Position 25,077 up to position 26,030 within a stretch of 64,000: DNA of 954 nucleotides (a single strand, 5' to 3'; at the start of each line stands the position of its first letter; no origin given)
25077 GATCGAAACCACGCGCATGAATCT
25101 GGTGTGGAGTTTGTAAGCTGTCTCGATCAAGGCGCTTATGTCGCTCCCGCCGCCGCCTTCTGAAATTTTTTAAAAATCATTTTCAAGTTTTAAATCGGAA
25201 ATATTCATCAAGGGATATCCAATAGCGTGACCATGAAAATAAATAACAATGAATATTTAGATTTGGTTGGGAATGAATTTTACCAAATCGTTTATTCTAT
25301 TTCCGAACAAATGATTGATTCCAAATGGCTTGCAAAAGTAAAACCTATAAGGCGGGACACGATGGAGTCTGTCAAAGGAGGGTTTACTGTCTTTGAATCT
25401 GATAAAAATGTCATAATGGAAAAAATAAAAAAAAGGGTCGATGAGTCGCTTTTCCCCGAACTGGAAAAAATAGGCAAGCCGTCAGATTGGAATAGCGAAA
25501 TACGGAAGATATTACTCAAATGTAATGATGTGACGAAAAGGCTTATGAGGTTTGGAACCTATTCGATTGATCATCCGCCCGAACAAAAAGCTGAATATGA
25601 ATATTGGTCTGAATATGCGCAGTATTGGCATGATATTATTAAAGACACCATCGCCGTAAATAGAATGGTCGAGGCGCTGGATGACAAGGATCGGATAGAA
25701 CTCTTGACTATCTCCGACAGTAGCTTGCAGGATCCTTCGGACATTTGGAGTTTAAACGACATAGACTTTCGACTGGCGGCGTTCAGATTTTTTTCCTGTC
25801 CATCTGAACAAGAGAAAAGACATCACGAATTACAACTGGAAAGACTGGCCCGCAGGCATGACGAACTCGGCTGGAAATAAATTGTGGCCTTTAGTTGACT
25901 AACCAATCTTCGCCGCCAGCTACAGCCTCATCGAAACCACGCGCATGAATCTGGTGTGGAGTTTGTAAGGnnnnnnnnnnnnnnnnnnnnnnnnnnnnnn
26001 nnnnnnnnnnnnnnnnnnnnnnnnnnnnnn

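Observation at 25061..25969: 57-bp duplication of a gene's 3' end brackets an 795-bp low-GC insertion (att-like scar without integrase)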

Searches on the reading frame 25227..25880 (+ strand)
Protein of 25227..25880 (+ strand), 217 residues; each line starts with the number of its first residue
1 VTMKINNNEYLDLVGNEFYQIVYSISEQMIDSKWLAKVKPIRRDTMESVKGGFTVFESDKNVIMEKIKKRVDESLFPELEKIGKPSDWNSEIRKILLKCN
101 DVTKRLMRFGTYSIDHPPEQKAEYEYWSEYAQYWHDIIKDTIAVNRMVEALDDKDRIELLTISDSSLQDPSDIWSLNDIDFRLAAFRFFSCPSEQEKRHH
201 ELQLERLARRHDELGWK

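Call 7: search_protein_families(library=pfam, proteins=[window:25227-25880:+], max_evalue=0.01)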
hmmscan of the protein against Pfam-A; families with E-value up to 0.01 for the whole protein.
window:25227-25880:+ (217 aa): 0 families

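Call 8: search_protein_families(library=phrogs, proteins=[window:25227-25880:+], max_evalue=0.01)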
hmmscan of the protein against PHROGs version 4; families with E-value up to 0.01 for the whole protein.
window:25227-25880:+ (217 aa): 0 families

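Call 10: find_encoding_contigs(protein=window:25227-25880:+, flank=10000, max_places=10)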
Protein window:25227-25880:+ (217 aa): no gene with exactly this product is on record in the collection.

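Call 14: find_encoding_contigs(protein=window:25233-25880:+, flank=10000, max_places=10)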
Protein window:25233-25880:+ (215 aa): 4 contigs read that carry it; 4 places shown.
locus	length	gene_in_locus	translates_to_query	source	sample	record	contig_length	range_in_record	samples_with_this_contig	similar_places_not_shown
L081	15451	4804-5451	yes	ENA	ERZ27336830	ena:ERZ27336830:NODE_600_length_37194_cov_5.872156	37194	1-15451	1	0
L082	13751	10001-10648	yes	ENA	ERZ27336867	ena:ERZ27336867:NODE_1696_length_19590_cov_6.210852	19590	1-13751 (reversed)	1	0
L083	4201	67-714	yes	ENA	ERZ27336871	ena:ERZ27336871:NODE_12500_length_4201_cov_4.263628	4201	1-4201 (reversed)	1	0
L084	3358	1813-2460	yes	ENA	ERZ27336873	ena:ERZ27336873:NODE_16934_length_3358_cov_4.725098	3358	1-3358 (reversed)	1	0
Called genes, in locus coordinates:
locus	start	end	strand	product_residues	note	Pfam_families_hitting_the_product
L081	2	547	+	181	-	?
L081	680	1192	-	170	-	PF02556:SecB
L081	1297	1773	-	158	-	PF04186:FxsA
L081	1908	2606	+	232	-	PF04280:Tim44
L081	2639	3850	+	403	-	PF03562:MltA, PF06725:3D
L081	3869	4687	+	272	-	PF05050:Methyltransf_21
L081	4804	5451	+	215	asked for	-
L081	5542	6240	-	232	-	-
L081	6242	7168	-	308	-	PF00294:PfkB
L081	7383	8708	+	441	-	PF00155:Aminotran_1_2, PF01053:Cys_Met_Meta_PP (weak)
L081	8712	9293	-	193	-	-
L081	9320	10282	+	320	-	PF06574:FAD_syn, PF01687:Flavokinase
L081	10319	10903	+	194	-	PF01252:Peptidase_A8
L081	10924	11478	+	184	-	PF11233:DUF3035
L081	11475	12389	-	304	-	PF01715:IPPT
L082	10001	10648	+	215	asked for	-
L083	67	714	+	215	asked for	-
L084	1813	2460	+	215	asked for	-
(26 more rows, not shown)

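Call 17: find_homologous_proteins(query=window:25233-25880:+, max_evalue=0.001)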
Query window:25233-25880:+ (215 aa): 10 proteins with E <= 0.001 among 133 candidates.
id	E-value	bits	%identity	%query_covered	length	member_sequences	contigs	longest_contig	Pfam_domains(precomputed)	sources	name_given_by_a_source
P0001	1.2e-97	344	71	100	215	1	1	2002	-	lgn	-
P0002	1.1e-88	315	65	100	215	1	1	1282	-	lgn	-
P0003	2.9e-88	313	66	100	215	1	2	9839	-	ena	-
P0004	4.0e-88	313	67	100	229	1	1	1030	-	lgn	-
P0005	5.2e-86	306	65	100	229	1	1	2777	-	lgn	-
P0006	9.5e-85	302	63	100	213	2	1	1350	-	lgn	-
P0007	2.5e-70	255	66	79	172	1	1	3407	-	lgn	-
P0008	4.3e-52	195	68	61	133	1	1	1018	-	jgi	-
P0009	2.4e-44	170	41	95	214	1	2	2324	-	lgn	-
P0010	3.8e-40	156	65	53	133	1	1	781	-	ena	-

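Call 19: find_encoding_contigs(protein=P0003, flank=10000)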
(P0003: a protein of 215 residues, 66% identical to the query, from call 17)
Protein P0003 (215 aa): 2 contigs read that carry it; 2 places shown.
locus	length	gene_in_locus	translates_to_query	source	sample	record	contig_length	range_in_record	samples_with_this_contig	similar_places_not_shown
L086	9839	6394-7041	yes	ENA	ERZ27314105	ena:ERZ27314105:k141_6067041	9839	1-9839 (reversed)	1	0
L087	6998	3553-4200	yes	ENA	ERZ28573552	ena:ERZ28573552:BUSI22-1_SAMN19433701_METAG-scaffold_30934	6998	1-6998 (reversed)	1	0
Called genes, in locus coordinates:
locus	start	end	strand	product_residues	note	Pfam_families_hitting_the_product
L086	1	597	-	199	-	?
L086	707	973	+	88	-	PF11127:YgaP-like_TM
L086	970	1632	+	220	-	PF13462:Thioredoxin_4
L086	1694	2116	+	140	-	-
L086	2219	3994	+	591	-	PF00664:ABC_membrane, PF00005:ABC_tran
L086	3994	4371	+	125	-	PF01219:DAGK_prokar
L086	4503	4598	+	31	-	-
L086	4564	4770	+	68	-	PF00313:CSD, PF08206:OB_RNB (faint)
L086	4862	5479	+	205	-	-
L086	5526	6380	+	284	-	PF04378:RsmJ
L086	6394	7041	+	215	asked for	-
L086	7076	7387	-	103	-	-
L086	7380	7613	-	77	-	-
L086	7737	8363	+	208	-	PF00440:TetR_N, PF13305:TetR_C_33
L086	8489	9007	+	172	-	-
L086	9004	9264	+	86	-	-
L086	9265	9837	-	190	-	?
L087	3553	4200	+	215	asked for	-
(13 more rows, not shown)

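Call 20: find_encoding_contigs(protein=P0007, flank=10000)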
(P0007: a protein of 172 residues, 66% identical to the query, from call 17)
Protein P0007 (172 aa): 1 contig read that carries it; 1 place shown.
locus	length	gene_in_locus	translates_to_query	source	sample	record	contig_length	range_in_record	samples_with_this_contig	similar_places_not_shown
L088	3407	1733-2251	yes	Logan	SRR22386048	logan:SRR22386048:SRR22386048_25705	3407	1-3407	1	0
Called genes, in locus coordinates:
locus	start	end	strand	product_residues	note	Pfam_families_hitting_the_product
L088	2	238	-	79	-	?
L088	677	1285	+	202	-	PF22769:DCD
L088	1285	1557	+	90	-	-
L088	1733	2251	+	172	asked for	-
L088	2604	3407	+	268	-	?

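Call 21: find_encoding_contigs(protein=P0005, flank=10000)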
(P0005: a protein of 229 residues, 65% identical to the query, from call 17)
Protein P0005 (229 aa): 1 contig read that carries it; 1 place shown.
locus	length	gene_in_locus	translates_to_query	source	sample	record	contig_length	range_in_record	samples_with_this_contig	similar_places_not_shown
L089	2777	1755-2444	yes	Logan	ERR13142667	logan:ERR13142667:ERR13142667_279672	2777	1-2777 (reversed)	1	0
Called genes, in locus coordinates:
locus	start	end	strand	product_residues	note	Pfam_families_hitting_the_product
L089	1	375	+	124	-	?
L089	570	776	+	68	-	PF00313:CSD, PF08206:OB_RNB (weak)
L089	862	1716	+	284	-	PF04378:RsmJ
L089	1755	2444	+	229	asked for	-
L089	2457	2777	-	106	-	?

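Call 24: find_encoding_contigs(protein=P0001, flank=10000)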
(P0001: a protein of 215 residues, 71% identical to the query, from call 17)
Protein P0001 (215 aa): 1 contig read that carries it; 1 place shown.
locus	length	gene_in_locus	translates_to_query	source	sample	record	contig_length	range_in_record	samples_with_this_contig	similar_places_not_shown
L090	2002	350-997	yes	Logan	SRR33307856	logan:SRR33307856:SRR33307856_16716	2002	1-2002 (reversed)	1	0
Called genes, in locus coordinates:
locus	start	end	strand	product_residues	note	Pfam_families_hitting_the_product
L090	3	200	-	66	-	?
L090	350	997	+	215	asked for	-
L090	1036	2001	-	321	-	?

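Call 25: find_encoding_contigs(protein=P0009, flank=10000)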
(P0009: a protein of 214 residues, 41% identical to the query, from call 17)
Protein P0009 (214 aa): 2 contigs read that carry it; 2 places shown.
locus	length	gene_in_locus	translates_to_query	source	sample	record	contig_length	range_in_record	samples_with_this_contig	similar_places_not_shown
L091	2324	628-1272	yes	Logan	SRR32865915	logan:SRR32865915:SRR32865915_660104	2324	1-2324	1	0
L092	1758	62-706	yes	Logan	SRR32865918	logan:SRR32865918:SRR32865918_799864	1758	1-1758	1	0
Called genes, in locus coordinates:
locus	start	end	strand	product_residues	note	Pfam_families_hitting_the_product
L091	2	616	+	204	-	?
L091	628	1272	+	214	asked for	-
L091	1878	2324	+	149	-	?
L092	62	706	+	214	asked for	-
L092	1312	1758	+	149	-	?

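Call 40: search_protein_families(library=padloc, proteins=[window:25233-25880:+], max_evalue=0.1)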
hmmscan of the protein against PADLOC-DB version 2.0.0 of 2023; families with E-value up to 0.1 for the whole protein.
window:25233-25880:+ (215 aa): 0 families

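Call 41: search_protein_families(library=ncbifam, proteins=[window:25233-25880:+], max_evalue=0.1)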
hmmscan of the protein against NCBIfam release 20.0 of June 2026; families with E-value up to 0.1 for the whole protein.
window:25233-25880:+ (215 aa): 0 families

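Call 52: predict_structure(alignment_id=A1)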
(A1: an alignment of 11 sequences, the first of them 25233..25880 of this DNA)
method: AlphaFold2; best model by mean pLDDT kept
length: 215 residues; sequences in the alignment: 11
mean_pLDDT: 87.5   pTM: 0.77
mean pLDDT of the five models: 87.5, 86.6, 86.4, 84.4, 81.4
residues with pLDDT >= 90: 121; 70-90: 76; 50-70: 16; < 50: 2
segments of 3 or more residues with pLDDT < 50: none
pLDDT, mean of each block of 10 residues (from residue 1): 62 87 85 91 86 92 93 89 88 93 84 66 76 92 96 96 89 88 94 98 95 84
secondary structure, 60 per line:
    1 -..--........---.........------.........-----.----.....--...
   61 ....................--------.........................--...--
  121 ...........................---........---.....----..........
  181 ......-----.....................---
elements in order: E6-13 E17-25 E32-40 E51-55 H58-80 H89-113 H121-147 H151-158 H162-166 H171-186 H192-212
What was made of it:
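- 25233..25880 (+): ORF217 (215 aa from the ATG; 217 aa from GTG at 25227). A horizontally acquired low-GC gene of an uncharacterised family. AF2 pLDDT 87.5 (call 52).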

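Call 55: search_protein_representatives(alignment_id=A1)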
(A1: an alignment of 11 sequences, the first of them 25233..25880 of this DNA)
Query: 11 sequences, 215 profile positions. Proteins with E-value up to 0.001 (for the whole library): 87; up to 1e-10: 43; up to 1e-30: 11. The best 87 are listed.
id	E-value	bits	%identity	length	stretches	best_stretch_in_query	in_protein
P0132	8.2e-85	300.3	-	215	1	2-214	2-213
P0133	2.5e-66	239.8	-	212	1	10-214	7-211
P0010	4.3e-57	209.7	-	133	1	1-129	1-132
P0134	1.7e-51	191.4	-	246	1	7-196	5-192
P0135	3.0e-51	190.6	-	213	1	9-215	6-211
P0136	9.0e-51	189.0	-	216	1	2-215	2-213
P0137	6.5e-50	186.2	-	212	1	8-215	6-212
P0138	2.6e-45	171.2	-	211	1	10-214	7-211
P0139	2.9e-43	164.4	-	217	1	14-214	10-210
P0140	8.0e-41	156.5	-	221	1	9-214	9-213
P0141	7.0e-31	124.0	-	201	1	25-211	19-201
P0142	2.1e-30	122.5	-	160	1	65-215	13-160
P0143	3.3e-29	118.5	-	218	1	13-208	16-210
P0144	4.3e-29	118.1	-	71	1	145-215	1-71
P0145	4.1e-28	114.9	-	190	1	27-213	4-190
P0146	8.0e-28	114.0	-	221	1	8-211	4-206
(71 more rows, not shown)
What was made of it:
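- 25233..25880 (+): 10 close homologues (call 17) and 87 representatives at 50% identity (call 55).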

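Call 56: fold_search(model_id=the predicted structure, library=pdb)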
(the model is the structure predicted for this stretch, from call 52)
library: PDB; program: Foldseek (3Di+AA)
matches with E <= 10: 294; with E <= 0.001: 0
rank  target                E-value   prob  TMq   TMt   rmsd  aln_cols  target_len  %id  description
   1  4bg7_B                2.1e-01  0.80  0.20  0.41   8.3        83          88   14  Bacteriophage T5 Homolog of the Eukaryotic Transcription Coactivator PC4 Implicated in Recombination-Dependent DNA Rep (released 2013-09-11)
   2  1y8c                  2.2e-01  0.54  0.16  0.14   9.0        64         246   17  Crystal structure of a S-adenosylmethionine-dependent methyltransferase from Clostridium acetobutylicum ATCC 824 (released 2004-12-28)
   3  4hgy_D                2.4e-01  0.96  0.21  0.19   8.1        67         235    4  Structure of the CcbJ Methyltransferase from Streptomyces caelestis (released 2013-10-30)
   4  4hgy_E                2.5e-01  0.96  0.21  0.19   8.1        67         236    4  Structure of the CcbJ Methyltransferase from Streptomyces caelestis (released 2013-10-30)
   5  4hgy_B                2.5e-01  0.95  0.21  0.20   8.0        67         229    4  Structure of the CcbJ Methyltransferase from Streptomyces caelestis (released 2013-10-30)
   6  4hgy_A                3.1e-01  0.93  0.21  0.19   8.1        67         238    4  Structure of the CcbJ Methyltransferase from Streptomyces caelestis (released 2013-10-30)
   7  4hgz_C                3.3e-01  0.95  0.21  0.19   6.9        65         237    5  Structure of the CcbJ Methyltransferase from Streptomyces caelestis (released 2013-10-30)
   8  2gid_A                3.3e-01  0.75  0.17  0.24   7.3        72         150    8  Crystal structures of trypanosoma bruciei MRP1/MRP2 (released 2006-09-05)
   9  4hgz_A                3.8e-01  0.92  0.21  0.19   8.0        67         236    4  Structure of the CcbJ Methyltransferase from Streptomyces caelestis (released 2013-10-30)
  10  5o7x_A                4.0e-01  0.11  0.18  0.08  28.9       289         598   11  CRYSTAL STRUCTURE OF S. CEREVISIAE CORE FACTOR AT 3.2A RESOLUTION (released 2017-08-02)
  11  9icz_A                4.2e-01  0.51  0.16  0.13  10.8        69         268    6  C-Methyltransferase SeMT from Saccharopolyspora erythraea (released 2025-12-10)
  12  4hgz_B                4.5e-01  0.90  0.21  0.20   7.9        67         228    4  Structure of the CcbJ Methyltransferase from Streptomyces caelestis (released 2013-10-30)
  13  4hh4_B                4.5e-01  0.90  0.21  0.18   8.0        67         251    4  Structure of the CcbJ Methyltransferase from Streptomyces caelestis (released 2013-10-30)
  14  9icz_B                4.5e-01  0.47  0.16  0.13  10.9        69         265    6  C-Methyltransferase SeMT from Saccharopolyspora erythraea (released 2025-12-10)
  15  4hgy_C                5.0e-01  0.87  0.21  0.19   8.1        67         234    4  Structure of the CcbJ Methyltransferase from Streptomyces caelestis (released 2013-10-30)
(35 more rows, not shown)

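Call 58: search_protein_families(library=pfam, alignment_id=A2, max_evalue=0.01)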
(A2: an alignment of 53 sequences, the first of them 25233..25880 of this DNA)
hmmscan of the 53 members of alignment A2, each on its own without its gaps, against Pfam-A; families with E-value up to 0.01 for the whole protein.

A. member 1, window:25233-25880:+ (215 aa): 0 families

B. families by the number of members that match (of 53 scanned): 13 families
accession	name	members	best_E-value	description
PF13475.11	DUF4116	1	5.2e-18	Domain of unknown function (DUF4116)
PF17243.7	POTRA_TamA_1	1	7.3e-06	POTRA domain TamA domain 1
PF03519.19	Invas_SpaK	1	0.00012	Invasion protein B family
PF16804.11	DUF5071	1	0.0002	Domain of unknown function (DUF5071)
PF05560.16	Bt_P21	1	0.00058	Bacillus thuringiensis P21 molecular chaperone protein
PF07693.20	KAP_NTPase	1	0.0025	KAP family P-loop domain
PF20204.3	DUF6566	1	0.0043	Domain of unknown function (DUF6566)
PF00250.24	Forkhead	1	0.0051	Forkhead domain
PF21026.2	SLFN_GTPase-like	1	0.0063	Schlafen, GTPase-like domain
PF22932.2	Ubiq_DUF_assoc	1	0.0072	DUF569 associated ubiquitin-like domain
PF20622.4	Big_15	1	0.0077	Bacterial Ig domain (Big_16)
PF25432.1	FF_PRPF40A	1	0.009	PRPF40A-like, FF domain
PF05816.16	TelA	1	0.0093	Toxic anion resistance protein (TelA)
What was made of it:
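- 25233..25880 (+): No Pfam hit (calls 7, 58).
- Tried and rejected: Pfam, PHROGs, PADLOC and NCBIfam gave no hits (calls 7, 8, 40, 41, 58).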

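Call 65: search_protein_families(library=pfam, proteins=[L090:1036-2001:-, L090:3-200:-, L091:2-616:+, L091:1878-2324:+, L088:1285-1557:+, L088:2604-3407:+, L086:7076-7387:-, L086:4862-5479:+, L086:7380-7613:-], max_evalue=0.01)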
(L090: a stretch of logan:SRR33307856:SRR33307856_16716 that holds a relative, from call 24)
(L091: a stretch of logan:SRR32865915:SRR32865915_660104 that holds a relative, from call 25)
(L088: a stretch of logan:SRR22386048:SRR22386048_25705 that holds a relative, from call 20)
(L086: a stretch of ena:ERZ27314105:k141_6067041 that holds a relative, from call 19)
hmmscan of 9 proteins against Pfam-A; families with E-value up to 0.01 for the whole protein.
L090:1036-2001:- (321 aa): 1 family
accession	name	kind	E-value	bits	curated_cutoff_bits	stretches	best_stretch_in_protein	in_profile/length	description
PF05661.17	DUF808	-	6.3e-49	167.1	28.4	1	1-229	61-293/302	Protein of unknown function (DUF808)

L090:3-200:- (66 aa): 0 families

L091:2-616:+ (204 aa): 0 families

L091:1878-2324:+ (149 aa): 1 family
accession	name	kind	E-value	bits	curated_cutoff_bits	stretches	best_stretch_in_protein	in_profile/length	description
PF07715.20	Plug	-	1.8e-12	48.1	23.9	1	50-148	2-96/107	TonB-dependent Receptor Plug Domain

L088:1285-1557:+ (90 aa): 0 families

L088:2604-3407:+ (268 aa): 0 families

L086:7076-7387:- (103 aa): 0 families

L086:4862-5479:+ (205 aa): 0 families

L086:7380-7613:- (77 aa): 0 families

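Call 77: find_related_loci(query=A1, collection=metagenome_contigs, flank=6000)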
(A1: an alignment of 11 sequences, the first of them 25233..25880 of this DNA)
Query A1 (215 aa) in metagenome_contigs; peptide patterns used: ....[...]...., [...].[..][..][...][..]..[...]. (x = any residue, [..] = any of these).
78 stretches matched a pattern, but none encodes a relative of the query by tblastn (E <= 1e-3).

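Call 78: find_related_loci(query=A1, collection=viral_contigs, flank=6000)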
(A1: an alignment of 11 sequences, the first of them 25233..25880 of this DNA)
Query A1 (215 aa) in viral_contigs; peptide patterns used: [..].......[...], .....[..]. (x = any residue, [..] = any of these).
27 stretches matched a pattern, but none encodes a relative of the query by tblastn (E <= 1e-3).

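Call 79: search_dna_similar(query=window:25233-25880:+, collection=plasmids, mode=protein, max_evalue=0.001, max_rows=10)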
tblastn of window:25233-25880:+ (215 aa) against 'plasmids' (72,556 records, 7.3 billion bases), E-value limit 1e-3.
No match.

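Call 80: search_dna_similar(query=window:25233-25880:+, collection=phages, mode=protein, max_evalue=0.001, max_rows=10)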
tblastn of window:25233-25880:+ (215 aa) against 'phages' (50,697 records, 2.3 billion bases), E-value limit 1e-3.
No match.
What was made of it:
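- No plasmid or phage carries ORF217 (calls 79, 80).
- Tried and rejected: JGI metagenome contigs, IMG/VR, plasmids and phages gave no relatives (calls 77-80).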

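Call 81: list_cluster_members(proteins=[P0132, P0133, P0135, P0136, P0137, P0138, P0139, P0140, P0143, P0146])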
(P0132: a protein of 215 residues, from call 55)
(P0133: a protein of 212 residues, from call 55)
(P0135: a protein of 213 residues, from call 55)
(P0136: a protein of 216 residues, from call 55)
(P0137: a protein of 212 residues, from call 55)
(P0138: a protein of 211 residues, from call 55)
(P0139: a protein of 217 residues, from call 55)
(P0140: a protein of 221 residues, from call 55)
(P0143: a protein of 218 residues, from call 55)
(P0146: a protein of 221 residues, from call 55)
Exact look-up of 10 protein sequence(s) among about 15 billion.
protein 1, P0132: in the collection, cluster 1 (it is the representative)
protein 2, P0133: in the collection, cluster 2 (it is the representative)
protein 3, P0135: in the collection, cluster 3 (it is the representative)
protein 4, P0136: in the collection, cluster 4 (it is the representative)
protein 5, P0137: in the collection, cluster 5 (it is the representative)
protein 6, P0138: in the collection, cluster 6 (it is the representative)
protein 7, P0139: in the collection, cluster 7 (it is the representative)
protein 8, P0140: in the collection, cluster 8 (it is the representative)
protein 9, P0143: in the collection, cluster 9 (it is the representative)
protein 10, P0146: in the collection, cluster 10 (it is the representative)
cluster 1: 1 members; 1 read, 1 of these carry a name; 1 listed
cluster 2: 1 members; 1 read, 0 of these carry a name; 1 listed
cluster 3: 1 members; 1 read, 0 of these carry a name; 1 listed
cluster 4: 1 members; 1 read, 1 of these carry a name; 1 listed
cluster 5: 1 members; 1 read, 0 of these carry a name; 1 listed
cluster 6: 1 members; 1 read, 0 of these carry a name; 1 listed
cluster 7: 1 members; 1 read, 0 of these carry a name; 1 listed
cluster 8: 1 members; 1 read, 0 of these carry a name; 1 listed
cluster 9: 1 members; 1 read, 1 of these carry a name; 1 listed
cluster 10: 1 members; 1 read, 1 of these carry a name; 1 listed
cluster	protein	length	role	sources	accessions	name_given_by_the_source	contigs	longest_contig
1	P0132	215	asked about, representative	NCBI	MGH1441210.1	MAG: hypothetical protein ACRBBR_13920 [Cellvibrionaceae bacterium]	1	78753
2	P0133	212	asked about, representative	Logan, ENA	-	-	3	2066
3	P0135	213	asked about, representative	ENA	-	-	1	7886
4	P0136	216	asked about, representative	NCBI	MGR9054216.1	MAG: hypothetical protein ACU84J_16375 [Gammaproteobacteria bacterium]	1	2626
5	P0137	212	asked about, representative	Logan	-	-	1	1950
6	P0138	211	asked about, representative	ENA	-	-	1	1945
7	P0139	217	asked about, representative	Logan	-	-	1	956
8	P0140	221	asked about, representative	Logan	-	-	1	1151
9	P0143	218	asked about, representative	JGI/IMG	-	hypothetical protein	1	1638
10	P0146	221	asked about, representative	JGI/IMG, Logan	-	hypothetical protein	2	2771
